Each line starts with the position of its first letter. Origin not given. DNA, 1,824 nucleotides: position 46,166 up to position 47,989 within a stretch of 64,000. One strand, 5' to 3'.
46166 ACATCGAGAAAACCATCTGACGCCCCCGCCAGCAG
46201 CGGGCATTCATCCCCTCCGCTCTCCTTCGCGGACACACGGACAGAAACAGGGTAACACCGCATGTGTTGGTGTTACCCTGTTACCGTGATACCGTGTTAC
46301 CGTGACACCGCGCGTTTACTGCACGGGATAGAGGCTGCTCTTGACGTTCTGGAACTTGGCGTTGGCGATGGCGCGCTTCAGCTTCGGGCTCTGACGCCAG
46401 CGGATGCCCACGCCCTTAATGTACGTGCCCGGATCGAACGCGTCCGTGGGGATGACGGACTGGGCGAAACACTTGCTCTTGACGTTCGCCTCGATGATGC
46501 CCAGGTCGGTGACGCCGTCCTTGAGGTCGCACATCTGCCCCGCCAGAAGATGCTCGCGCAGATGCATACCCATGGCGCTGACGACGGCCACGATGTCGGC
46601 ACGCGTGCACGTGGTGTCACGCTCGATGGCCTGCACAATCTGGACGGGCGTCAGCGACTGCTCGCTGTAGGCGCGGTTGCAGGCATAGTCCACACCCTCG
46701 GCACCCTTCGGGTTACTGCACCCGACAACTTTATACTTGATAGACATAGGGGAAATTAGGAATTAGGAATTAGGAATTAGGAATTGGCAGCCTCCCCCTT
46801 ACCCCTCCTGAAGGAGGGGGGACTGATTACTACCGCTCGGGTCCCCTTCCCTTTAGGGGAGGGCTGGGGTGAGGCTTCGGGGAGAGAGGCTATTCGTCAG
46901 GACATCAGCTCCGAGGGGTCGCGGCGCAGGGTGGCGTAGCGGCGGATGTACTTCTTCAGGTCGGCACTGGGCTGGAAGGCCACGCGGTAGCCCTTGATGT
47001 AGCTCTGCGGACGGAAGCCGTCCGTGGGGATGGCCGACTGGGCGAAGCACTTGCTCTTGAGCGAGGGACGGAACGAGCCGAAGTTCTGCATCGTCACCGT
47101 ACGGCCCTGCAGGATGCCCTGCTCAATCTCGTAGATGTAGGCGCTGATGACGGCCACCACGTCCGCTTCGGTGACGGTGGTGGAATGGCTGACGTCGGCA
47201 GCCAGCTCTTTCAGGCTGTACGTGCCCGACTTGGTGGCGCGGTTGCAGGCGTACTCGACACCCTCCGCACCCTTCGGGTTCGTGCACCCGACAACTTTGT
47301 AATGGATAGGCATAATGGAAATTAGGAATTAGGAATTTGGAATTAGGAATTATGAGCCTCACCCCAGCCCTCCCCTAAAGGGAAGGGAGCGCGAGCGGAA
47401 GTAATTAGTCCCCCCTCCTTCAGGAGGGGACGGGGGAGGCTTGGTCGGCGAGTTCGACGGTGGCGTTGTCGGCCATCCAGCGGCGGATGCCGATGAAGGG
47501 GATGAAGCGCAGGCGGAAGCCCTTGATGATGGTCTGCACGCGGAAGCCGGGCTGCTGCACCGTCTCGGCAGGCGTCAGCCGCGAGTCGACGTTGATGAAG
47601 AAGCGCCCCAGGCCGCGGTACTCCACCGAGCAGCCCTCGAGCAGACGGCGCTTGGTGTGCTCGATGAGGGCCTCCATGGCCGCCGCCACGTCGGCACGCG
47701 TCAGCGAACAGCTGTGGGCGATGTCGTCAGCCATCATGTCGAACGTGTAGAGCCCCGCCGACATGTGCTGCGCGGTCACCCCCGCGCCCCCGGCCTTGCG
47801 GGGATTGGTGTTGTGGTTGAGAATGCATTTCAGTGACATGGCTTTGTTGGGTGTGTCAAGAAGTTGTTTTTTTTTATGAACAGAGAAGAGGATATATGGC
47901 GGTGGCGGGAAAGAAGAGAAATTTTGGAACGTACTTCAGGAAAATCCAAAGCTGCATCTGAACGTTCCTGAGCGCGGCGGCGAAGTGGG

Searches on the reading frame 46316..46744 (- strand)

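Call 3: search_protein_families(library=pfam, proteins=[window:46316-46744:-], max_evalue=0.1)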
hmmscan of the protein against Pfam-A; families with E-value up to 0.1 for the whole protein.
window:46316-46744:- (142 aa): 1 family
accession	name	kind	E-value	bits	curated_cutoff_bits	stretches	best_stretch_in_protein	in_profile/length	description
PF18291.6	HU-HIG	-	8.8e-12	45.6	26.2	1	1-132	2-124/125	HU domain fused to wHTH, Ig, or Glycine-rich motif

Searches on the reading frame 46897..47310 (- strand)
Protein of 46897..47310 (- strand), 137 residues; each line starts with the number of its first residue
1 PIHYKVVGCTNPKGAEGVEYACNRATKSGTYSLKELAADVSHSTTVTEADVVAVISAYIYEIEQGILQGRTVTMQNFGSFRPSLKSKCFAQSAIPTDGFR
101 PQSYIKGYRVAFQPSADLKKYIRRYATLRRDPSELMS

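Call 3: search_protein_families(library=pfam, proteins=[window:46897-47310:-], max_evalue=0.1)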
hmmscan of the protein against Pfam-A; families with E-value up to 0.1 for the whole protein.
window:46897-47310:- (137 aa): 4 families
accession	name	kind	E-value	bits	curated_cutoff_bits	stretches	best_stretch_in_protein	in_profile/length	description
PF18291.6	HU-HIG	-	9.8e-21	74.5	26.2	1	2-125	3-121/125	HU domain fused to wHTH, Ig, or Glycine-rich motif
PF00216.26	Bac_DNA_binding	-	2.9e-07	31.1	22.4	1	34-86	4-56/90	Bacterial DNA-binding protein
PF14908.11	HU-CCDC81_euk_1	-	0.0055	17.2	26.1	1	45-91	18-57/89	CCDC81 eukaryotic HU domain 1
PF14848.11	HU-DNA_bdg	-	0.032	14.7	30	1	26-85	24-83/124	DNA-binding domain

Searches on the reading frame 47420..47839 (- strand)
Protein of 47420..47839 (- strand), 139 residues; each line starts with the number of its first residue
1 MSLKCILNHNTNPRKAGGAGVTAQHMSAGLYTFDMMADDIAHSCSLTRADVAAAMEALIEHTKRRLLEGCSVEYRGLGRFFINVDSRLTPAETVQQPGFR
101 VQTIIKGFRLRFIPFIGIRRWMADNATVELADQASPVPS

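Call 3: search_protein_families(library=pfam, proteins=[window:47420-47836:-], max_evalue=0.1)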
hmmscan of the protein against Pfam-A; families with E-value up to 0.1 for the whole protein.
window:47420-47836:- (138 aa): 4 families
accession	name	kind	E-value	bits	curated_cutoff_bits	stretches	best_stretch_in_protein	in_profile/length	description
PF18291.6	HU-HIG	-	4.5e-13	49.8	26.2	1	9-121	10-118/125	HU domain fused to wHTH, Ig, or Glycine-rich motif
PF00216.26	Bac_DNA_binding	-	5.9e-05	23.7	22.4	1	35-80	6-51/90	Bacterial DNA-binding protein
PF18175.6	HU-CCDC81_bac_2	-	0.055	13.8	35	1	36-87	4-55/70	CCDC81-like prokaryotic HU domain 2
PF14848.11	HU-DNA_bdg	-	0.088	13.3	30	1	2-81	2-80/124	DNA-binding domain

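Call 66: find_encoding_contigs(protein=window:47420-47839:-, flank=10000, max_places=8)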
Protein window:47420-47839:- (139 aa): 19 contigs read that carry it; 8 places shown.
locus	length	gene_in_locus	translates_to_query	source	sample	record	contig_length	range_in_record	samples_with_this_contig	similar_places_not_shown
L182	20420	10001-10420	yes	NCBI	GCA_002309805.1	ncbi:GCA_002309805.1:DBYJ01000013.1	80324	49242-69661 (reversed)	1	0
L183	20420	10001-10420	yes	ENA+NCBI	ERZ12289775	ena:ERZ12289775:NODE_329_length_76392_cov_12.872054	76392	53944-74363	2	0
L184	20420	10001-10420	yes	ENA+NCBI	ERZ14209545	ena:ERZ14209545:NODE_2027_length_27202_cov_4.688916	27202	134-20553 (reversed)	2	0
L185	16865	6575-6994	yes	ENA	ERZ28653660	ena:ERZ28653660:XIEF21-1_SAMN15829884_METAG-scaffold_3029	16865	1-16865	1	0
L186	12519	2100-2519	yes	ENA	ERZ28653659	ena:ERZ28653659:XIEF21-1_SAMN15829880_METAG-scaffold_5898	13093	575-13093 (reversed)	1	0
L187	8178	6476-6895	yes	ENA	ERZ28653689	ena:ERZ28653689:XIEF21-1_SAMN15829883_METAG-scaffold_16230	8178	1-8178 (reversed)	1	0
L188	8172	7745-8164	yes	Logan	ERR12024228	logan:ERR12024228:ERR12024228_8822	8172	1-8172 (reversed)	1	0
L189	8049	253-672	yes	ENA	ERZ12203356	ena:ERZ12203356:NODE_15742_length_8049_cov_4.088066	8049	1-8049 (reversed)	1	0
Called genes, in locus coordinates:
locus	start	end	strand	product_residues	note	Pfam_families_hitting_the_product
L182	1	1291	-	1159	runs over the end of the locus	PF03747:ADP_ribosyl_GH, PF17678:Glyco_hydro_92N, PF07971:Glyco_hydro_92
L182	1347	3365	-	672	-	PF09087:Cyc-maltodext_N, PF00128:Alpha-amylase, PF10438:Cyc-maltodext_C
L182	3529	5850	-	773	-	PF08800:BT4734-like_N (weak)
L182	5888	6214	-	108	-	-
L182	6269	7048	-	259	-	-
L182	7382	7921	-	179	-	-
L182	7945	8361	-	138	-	-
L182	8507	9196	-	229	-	PF05635:23S_rRNA_IVP (weak)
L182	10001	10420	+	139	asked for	PF18291:HU-HIG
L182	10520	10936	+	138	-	PF18291:HU-HIG, PF00216:Bac_DNA_binding (weak)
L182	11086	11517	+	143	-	PF18291:HU-HIG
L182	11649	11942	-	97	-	PF00543:P-II (weak)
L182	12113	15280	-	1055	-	PF00873:ACR_tran, PF03176:MMPL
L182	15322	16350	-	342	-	PF25917:BSH_RND (weak), PF25973:BSH_CzcB (weak), PF25984:BSH_YknX (weak), PF25954:Beta-barrel_RND_2, PF25967:RND-MFP_C (weak), PF25989:YknX_C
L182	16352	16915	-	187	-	PF12917:YfbR-like, PF13023:HD_3, PF01966:HD (weak)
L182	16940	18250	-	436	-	PF02321:OEP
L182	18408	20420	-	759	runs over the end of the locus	PF13802:Gal_mutarotas_2, PF01055:Glyco_hydro_31_2nd, PF21365:Glyco_hydro_31_3rd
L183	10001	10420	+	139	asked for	PF18291:HU-HIG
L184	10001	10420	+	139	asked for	PF18291:HU-HIG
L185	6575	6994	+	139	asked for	PF18291:HU-HIG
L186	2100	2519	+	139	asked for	PF18291:HU-HIG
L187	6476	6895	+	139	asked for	PF18291:HU-HIG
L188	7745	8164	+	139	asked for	PF18291:HU-HIG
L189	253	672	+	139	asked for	PF18291:HU-HIG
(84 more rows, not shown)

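Call 74: search_protein_families(library=ncbifam, proteins=[L182:8507-9193:-], max_evalue=0.01)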
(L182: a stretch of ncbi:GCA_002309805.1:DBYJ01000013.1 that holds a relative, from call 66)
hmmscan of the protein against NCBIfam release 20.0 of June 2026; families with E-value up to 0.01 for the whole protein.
L182:8507-9193:- (228 aa): 4 families
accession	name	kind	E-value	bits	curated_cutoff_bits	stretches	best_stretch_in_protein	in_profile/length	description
TIGR04258.1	4helix_suffix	equivalog_domain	1.7e-17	63.1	40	1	143-190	1-48/49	four helix bundle suffix domain-containing protein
TIGR02436.1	TIGR02436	subfamily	3.6e-07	30.4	24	1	27-97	2-70/109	four helix bundle protein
NF041669.1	GvpT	domain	0.0049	17.4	80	0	167-224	72-119/123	GvpT/GvpP family gas vesicle accessory protein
NF008911.0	PRK12275.1-2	subfamily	0.0073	16.8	137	0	20-96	3-77/118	hypothetical protein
